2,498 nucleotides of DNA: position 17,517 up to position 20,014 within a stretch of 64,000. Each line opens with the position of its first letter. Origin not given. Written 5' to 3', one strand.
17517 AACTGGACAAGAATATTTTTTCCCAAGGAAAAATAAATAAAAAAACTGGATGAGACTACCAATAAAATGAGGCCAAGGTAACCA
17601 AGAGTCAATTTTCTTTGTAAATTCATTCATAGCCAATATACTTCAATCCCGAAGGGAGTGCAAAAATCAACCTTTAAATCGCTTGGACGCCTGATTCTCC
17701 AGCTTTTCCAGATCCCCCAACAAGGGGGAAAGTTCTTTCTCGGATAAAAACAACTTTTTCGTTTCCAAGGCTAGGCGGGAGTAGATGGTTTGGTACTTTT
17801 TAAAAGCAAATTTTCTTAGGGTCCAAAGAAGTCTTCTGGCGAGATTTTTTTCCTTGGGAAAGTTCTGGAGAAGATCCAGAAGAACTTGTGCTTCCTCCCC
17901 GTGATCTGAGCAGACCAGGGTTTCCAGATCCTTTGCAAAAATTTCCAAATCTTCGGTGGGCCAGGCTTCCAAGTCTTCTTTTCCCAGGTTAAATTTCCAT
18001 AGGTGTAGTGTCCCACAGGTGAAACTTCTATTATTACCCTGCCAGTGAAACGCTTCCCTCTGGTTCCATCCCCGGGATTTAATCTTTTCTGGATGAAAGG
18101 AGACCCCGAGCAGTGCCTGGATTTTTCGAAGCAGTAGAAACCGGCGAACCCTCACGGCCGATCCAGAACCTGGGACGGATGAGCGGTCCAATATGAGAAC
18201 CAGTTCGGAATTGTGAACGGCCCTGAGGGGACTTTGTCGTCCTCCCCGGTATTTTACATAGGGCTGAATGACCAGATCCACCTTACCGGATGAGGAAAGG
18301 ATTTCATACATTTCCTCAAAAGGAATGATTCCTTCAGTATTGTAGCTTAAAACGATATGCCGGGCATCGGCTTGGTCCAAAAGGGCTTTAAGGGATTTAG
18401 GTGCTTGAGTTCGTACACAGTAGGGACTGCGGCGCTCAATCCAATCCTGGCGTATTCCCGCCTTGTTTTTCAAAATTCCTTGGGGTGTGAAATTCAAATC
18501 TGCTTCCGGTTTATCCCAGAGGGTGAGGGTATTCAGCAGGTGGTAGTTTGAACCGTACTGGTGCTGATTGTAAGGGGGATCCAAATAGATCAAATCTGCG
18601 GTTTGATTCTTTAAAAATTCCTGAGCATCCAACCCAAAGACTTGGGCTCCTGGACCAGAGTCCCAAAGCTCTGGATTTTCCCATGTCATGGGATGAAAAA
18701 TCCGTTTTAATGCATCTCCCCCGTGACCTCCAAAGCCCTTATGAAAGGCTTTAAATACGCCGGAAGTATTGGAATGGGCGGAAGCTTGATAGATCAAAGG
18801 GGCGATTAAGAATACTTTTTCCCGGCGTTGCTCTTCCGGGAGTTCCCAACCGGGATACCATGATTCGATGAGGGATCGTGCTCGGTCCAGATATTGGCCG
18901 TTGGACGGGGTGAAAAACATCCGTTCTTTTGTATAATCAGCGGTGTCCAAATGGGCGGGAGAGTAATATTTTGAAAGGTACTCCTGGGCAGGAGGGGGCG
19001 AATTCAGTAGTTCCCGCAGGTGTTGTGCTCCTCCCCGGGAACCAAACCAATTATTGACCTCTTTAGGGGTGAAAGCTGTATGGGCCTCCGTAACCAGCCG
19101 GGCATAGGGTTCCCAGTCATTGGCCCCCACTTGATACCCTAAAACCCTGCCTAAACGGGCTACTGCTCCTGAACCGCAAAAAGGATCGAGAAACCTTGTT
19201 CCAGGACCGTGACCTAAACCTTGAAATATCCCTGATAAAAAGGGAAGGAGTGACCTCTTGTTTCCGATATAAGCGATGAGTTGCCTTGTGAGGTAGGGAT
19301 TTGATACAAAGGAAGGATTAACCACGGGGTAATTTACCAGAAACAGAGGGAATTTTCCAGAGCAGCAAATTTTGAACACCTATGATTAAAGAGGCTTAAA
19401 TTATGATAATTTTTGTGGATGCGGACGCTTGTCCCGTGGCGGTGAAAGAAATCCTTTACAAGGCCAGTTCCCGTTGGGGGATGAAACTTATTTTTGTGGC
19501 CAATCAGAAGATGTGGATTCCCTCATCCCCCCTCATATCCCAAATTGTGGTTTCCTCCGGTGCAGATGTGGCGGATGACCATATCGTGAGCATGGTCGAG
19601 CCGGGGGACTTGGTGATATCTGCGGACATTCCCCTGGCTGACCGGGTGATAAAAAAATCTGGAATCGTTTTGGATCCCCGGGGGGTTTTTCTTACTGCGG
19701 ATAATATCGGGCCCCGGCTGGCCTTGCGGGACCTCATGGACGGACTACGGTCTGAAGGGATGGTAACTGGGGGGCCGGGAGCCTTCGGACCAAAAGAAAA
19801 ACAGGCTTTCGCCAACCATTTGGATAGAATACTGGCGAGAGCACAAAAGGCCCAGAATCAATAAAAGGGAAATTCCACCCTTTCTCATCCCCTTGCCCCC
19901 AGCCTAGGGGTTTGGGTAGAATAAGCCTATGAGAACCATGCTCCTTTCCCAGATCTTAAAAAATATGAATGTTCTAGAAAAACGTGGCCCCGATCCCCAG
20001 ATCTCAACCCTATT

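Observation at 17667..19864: T4-Dam-class adenine methyltransferase with a roughly 250 aa unknown C-terminal domain and no nuclease partner, divergent from yaiI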

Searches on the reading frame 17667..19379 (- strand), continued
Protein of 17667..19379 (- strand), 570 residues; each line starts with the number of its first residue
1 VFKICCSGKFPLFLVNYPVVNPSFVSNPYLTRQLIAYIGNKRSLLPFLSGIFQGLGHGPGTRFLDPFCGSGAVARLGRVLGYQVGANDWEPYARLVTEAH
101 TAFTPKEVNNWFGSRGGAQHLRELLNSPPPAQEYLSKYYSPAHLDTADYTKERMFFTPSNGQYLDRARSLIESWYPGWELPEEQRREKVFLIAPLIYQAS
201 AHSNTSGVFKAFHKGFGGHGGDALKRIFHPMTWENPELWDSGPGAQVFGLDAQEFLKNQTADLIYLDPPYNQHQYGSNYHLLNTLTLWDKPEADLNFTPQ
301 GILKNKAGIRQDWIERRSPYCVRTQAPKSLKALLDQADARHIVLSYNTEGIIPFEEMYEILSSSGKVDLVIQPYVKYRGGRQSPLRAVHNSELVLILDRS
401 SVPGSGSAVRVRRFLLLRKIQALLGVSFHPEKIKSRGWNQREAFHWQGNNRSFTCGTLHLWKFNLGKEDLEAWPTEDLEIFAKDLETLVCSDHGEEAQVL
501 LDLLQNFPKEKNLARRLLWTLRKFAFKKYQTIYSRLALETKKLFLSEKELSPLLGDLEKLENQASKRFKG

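Call 64: find_encoding_contigs(protein=P0046, flank=7000, max_places=1)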
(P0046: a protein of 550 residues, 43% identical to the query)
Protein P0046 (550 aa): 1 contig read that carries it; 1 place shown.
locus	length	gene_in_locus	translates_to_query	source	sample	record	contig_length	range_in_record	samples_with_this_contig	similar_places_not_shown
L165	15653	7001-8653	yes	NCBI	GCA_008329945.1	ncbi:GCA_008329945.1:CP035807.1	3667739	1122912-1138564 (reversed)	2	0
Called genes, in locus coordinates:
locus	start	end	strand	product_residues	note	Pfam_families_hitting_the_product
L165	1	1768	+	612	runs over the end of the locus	PF02687:FtsX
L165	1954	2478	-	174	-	PF00665:rve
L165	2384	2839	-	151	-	PF13936:HTH_38, PF13565:HTH_32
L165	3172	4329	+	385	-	PF14294:DUF4372, PF01609:DDE_Tnp_1, PF13612:DDE_Tnp_1_3 (faint)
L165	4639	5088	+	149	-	PF02681:DUF212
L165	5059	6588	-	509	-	PF01225:Mur_ligase, PF08245:Mur_ligase_M, PF02875:Mur_ligase_C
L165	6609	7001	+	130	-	PF01242:PTPS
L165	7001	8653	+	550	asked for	PF02086:MethyltransfD12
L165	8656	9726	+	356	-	PF26049:RLMG_N, PF05175:MTS, PF06325:PrmA, PF13847:Methyltransf_31, PF08241:Methyltransf_11, PF08242:Methyltransf_12, PF13649:Methyltransf_25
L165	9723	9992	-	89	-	PF09012:FeoC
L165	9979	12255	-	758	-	PF00009:GTP_EFTU (faint), PF01926:MMR_HSR1, PF02421:FeoB_N, PF17910:FeoB_Cyto, PF07670:Gate, PF07664:FeoB_C, PF07670:Gate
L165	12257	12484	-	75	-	PF04023:FeoA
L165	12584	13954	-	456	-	PF00171:Aldedh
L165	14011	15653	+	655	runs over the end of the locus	PF06874:FBPase_2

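Call 72: search_solved_structures(query=A1, max_evalue=0.01, show_alignments=1)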
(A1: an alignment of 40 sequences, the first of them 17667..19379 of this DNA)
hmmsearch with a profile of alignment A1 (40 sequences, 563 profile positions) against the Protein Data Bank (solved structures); distinct sequences matched with E-value up to 0.01: 0.

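Call 82: search_dna_similar(query=window:17667-19379:-, collection=plasmids, mode=protein, max_rows=15, max_evalue=1e-8)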
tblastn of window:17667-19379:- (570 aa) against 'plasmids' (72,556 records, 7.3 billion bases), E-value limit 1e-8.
Records with a match: 81; places in all: 82; records where one place covers at least 80% of the query: 0.
Best place of each record, by identity: <60% 81.
By first word of the organism name: Enterococcus 24; Lactococcus 10; Lactiplantibacillus 5; Staphylococcus 5; Acinetobacter 4; Apilactobacillus 4; Lactobacillus 3; Paracoccus 2; Psychrobacter 2; Pimelobacter 2; and 18 more.
By predicted mobility (MOB-suite, as given by PLSDB): non-mobilizable 33; conjugative 27; mobilizable 21.
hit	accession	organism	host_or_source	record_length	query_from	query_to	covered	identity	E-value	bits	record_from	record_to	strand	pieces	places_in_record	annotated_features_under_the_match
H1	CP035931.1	Acinetobacter baumannii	Homo sapiens,blood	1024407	25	404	67%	37.1%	2e-49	191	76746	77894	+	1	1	DNA modification methylase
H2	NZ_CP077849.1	Acinetobacter baumannii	Homo sapiens,Rectal swab_P28_BU14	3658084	25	404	67%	37.1%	2e-49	191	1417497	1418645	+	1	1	none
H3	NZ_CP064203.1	Acinetobacter baumannii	Homo sapiens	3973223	25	404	67%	37.1%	2e-49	191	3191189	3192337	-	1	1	none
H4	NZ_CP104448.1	Acinetobacter baumannii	Homo sapiens,sputum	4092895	25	404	67%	37.1%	2e-49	191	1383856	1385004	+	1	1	none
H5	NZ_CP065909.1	Paracoccus marcusii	Cancer pagurus,whole ...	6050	29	400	65%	32.8%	2e-40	164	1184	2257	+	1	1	DNA adenine methylase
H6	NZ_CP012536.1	Psychrobacter sp. P11G5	Botryllus sp.,Single cell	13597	35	383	61%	31.8%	9e-37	154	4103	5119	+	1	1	DNA adenine methylase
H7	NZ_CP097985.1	Pimelobacter simplex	-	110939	35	383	61%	31.4%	4e-21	105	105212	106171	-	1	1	DNA adenine methylase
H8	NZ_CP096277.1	Pimelobacter simplex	-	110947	35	383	61%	31.4%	4e-21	105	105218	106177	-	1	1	DNA adenine methylase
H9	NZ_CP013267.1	Sphingobium baderi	cell culture,soil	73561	32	399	65%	29.8%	5e-31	136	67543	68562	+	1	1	DNA adenine methylase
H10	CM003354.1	Sphingomonas sp. MEA3-1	single cell,soil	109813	32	399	65%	29.8%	5e-31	136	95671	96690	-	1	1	record has no annotation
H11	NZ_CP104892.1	Bartonella sp. HY761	pure-culture,feces of bat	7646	32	365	59%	32.6%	5e-34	145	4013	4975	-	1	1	DNA adenine methylase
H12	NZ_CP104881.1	Lactobacillus amylovorus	Pig,Single cell,feces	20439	34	402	65%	27.9%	3e-20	103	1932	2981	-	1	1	DNA adenine methylase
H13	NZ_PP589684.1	Lactococcus sp.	Bacterial culture,Dairy environment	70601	35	383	61%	29.2%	5e-25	118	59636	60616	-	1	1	Dam family site-specific DNA-(adenine-N6)-methyltransferase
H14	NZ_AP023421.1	Pusillibacter faecalis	Homo sapiens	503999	34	379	61%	29.3%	8e-22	107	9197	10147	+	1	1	DNA adenine methylase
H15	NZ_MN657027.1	Psychrobacter sp.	-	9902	37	389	62%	28.7%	7e-27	123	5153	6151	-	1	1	Dam family site-specific DNA-(adenine-N6)-methyltransferase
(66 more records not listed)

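Call 83: search_dna_similar(query=window:17667-19379:-, collection=phages, mode=protein, max_rows=10, max_evalue=1e-8)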
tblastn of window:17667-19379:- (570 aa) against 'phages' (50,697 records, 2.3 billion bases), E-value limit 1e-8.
Records with a match: 10; places in all: 10; records where one place covers at least 80% of the query: 0.
Best place of each record, by identity: <60% 10.
By first word of the organism name: Streptococcus 4; Acinetobacter 2; Agrobacterium 2; Thermus 1; Lactococcus 1.
By host as written in the record: - 2; Agrobacterium tumefaciens C58 2; Thermus thermophilus HB8 1; Lactococcus lactis 1; Streptococcus constellatus C232 1; Streptococcus constellatus C1050 1; Streptococcus constellatus C818 1; Streptococcus constellatus SK1060 1.
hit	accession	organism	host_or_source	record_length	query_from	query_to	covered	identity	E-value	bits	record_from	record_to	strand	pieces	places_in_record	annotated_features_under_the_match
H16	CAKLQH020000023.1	Acinetobacter phage MD-2021a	not known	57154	25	404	67%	37.1%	6e-50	191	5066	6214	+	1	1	fokIM: Modification methylase FokI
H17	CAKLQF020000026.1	Acinetobacter phage MD-2021a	not known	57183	25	404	67%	37.1%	6e-50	191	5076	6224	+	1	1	fokIM: Modification methylase FokI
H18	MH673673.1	Thermus phage phiLo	Thermus thermophilus HB8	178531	34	380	61%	32.1%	6e-32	137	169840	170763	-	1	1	hypothetical protein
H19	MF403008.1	Agrobacterium phage Atu_ph07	Agrobacterium tumefaciens C58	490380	26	384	63%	29.2%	5e-23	110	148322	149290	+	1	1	ulcer associated adenine specific DNA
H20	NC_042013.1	Agrobacterium phage Atu_ph07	Agrobacterium tumefaciens C58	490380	26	384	63%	29.2%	5e-23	110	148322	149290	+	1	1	DNA methyltransferase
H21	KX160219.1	Lactococcus phage C41431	Lactococcus lactis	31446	34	383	61%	26.7%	7e-19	97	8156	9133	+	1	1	LlaI methylase | XRE family transcriptional regulator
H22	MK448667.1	Streptococcus phage Javan105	Streptococcus constellatus C232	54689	35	378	60%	26.1%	2e-16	89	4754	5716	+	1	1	ulcer associated adenine specific DNA methyltransferase | hypothetical protein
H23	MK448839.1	Streptococcus phage Javan102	Streptococcus constellatus C1050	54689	35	378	60%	26.1%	2e-16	89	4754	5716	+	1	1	ulcer associated adenine specific DNA methyltransferase | hypothetical protein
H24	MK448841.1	Streptococcus phage Javan108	Streptococcus constellatus C818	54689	35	378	60%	26.1%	2e-16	89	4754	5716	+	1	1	ulcer associated adenine specific DNA methyltransferase | hypothetical protein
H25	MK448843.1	Streptococcus phage Javan112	Streptococcus constellatus SK1060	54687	35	378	60%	26.1%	2e-16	89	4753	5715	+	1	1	ulcer associated adenine specific DNA methyltransferase | hypothetical protein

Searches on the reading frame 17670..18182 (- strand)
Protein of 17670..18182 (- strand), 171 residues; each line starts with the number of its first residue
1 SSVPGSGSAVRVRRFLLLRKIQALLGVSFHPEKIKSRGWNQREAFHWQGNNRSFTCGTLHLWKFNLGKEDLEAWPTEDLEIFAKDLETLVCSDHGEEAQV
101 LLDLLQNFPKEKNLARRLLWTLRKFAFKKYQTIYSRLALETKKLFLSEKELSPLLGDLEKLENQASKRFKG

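Call 34: predict_structure(alignment_id=A2)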
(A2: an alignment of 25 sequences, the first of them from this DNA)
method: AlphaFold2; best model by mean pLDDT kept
length: 171 residues; sequences in the alignment: 25
mean_pLDDT: 94.4   pTM: 0.86
mean pLDDT of the five models: 94.4, 93.2, 93.0, 92.5, 91.9
residues with pLDDT >= 90: 152; 70-90: 17; 50-70: 2; < 50: 0
segments of 3 or more residues with pLDDT < 50: none
pLDDT, mean of each block of 10 residues (from residue 1): 77 96 96 94 89 92 91 94 97 97 97 97 97 98 97 98 98 90
secondary structure, 60 per line:
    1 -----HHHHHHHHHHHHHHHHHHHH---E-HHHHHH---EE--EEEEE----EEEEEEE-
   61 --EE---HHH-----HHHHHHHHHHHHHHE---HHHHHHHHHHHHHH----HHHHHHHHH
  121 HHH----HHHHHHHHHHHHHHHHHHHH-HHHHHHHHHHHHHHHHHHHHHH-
elements in order: H6-25 H31-36 E44-48 E53-59 H76-89 H94-107 H112-123 H128-147 H149-170

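Call 50: search_protein_representatives(alignment_id=A2)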
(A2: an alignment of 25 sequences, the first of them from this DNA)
Query: 25 sequences, 177 profile positions. Proteins with E-value up to 0.001 (for the whole library): 232; up to 1e-10: 164; up to 1e-30: 36. The best 150 are listed.
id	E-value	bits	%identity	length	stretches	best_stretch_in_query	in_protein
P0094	7.5e-45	169.2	-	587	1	3-177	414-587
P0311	7.6e-45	169.2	-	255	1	3-177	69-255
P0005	1.2e-44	168.6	-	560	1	2-176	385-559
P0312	4.5e-42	160.1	-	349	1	2-177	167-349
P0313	4.7e-41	156.8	-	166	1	15-176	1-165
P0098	4.9e-41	156.8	-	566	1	2-176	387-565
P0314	1.4e-40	155.3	-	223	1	2-177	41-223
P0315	4.4e-40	153.7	-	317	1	2-177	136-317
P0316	8.1e-40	152.8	-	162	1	24-177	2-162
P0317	2.4e-39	151.3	-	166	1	13-176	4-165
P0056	2.9e-39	151.0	-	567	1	6-177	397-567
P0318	2.4e-38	148.0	-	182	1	2-177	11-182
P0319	4.6e-38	147.1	-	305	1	2-177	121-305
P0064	7.3e-38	146.4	-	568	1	4-177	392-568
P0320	1.2e-37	145.8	-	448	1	2-177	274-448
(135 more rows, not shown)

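Call 84: search_protein_families(library=pfam, alignment_id=A2, max_evalue=0.1)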
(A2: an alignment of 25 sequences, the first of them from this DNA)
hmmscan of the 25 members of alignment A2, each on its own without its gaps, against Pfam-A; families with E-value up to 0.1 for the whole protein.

A. member 1, seq(171 aa): 1 family
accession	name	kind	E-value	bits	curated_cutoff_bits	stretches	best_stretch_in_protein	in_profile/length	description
PF05714.16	PFam54_60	-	0.042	13.9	27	1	105-164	65-126/185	Borrelia Bbcrasp-1 domain containing protein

B. families by the number of members that match (of 25 scanned): 6 families
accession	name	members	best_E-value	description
PF25010.1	ARM_UBP24_USP9X-Y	2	0.028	UBP24/USP9X/USP9Y ARM repeat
PF01070.24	FMN_dh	1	0.0081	FMN-dependent dehydrogenase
PF15933.10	RnlB_antitoxin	1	0.023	Antitoxin to bacterial toxin RNase LS or RnlA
PF16172.10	DOCK_N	1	0.031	DOCK N-terminus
PF05714.16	PFam54_60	1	0.042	Borrelia Bbcrasp-1 domain containing protein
PF24942.1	Fn3_Dep-1_1st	1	0.053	Dep-1 first Fn3-like domain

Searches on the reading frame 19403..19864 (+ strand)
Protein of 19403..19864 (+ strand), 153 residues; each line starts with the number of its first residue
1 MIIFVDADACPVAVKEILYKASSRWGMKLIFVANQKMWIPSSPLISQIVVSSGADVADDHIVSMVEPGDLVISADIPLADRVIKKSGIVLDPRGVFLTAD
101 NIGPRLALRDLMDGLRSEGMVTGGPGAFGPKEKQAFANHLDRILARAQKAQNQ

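Call 3: search_protein_families(library=pfam, proteins=[window:19403-19864:+], max_evalue=0.1)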
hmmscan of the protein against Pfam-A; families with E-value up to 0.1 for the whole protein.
window:19403-19864:+ (153 aa): 1 family
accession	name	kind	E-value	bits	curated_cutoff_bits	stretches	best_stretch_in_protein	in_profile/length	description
PF02639.20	DUF188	-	8.5e-43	145.6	24.3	1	17-146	1-130/130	Uncharacterized BCR, YaiI/YqxD family COG1671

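Call 4: search_protein_families(library=ncbifam, proteins=[window:19403-19864:+], max_evalue=0.1)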
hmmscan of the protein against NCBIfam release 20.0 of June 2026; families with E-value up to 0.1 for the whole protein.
window:19403-19864:+ (153 aa): 1 family
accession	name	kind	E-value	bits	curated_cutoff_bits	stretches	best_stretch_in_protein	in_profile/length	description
NF001095.0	PRK00124.1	equivalog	2.6e-48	163.6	139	1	1-151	1-149/150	YaiI/YqxD family protein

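Call 5: search_protein_families(library=padloc, proteins=[window:19403-19864:+], max_evalue=0.1)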
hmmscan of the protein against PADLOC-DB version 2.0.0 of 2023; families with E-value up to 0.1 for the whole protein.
window:19403-19864:+ (153 aa): 0 families

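Call 7: search_solved_structures(query=window:19403-19864:+, max_evalue=1)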
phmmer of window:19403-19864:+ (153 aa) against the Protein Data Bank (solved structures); distinct sequences matched with E-value up to 1: 2.
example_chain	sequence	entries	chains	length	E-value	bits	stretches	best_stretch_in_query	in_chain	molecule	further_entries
8iuf_G2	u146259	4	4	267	0.22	14.6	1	37-100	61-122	NDUCA2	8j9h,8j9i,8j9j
8iuf_G3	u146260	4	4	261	0.22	14.5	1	37-100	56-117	NDUCA3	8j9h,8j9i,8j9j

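Call 59: find_related_loci(query=window:19403-19861:+, collection=metagenome_contigs, flank=4000)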
Query window:19403-19861:+ (153 aa) in metagenome_contigs; peptide patterns used: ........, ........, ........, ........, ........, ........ (x = any residue, [..] = any of these).
247 stretches matched a pattern; 87 encode a relative of the query (tblastn E <= 1e-3); the best 80 are kept; 80 distinct loci.
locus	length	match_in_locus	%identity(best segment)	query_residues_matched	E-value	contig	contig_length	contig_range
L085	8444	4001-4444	70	3-149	6e-66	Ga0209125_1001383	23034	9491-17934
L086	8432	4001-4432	64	1-144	1e-58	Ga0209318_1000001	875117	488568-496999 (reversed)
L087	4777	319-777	61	1-153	3e-58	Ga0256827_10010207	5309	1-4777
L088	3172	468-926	58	1-153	8e-55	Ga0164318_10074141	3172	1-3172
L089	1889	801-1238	57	1-146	5e-52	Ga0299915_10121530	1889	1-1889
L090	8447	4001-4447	54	1-149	3e-50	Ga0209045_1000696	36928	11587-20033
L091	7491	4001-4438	58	1-146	3e-50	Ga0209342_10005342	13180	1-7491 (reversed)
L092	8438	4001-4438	56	1-146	2e-49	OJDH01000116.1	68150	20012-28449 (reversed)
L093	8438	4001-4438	56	1-146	2e-49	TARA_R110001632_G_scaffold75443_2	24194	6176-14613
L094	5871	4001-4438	54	1-146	2e-49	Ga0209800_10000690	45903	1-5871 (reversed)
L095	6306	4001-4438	56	1-146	1e-48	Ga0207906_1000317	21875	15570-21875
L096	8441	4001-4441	55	1-147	2e-48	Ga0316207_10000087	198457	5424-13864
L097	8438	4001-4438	56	1-146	1e-48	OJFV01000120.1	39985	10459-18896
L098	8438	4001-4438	55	1-146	4e-48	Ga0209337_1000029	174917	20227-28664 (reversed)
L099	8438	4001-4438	55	1-146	2e-47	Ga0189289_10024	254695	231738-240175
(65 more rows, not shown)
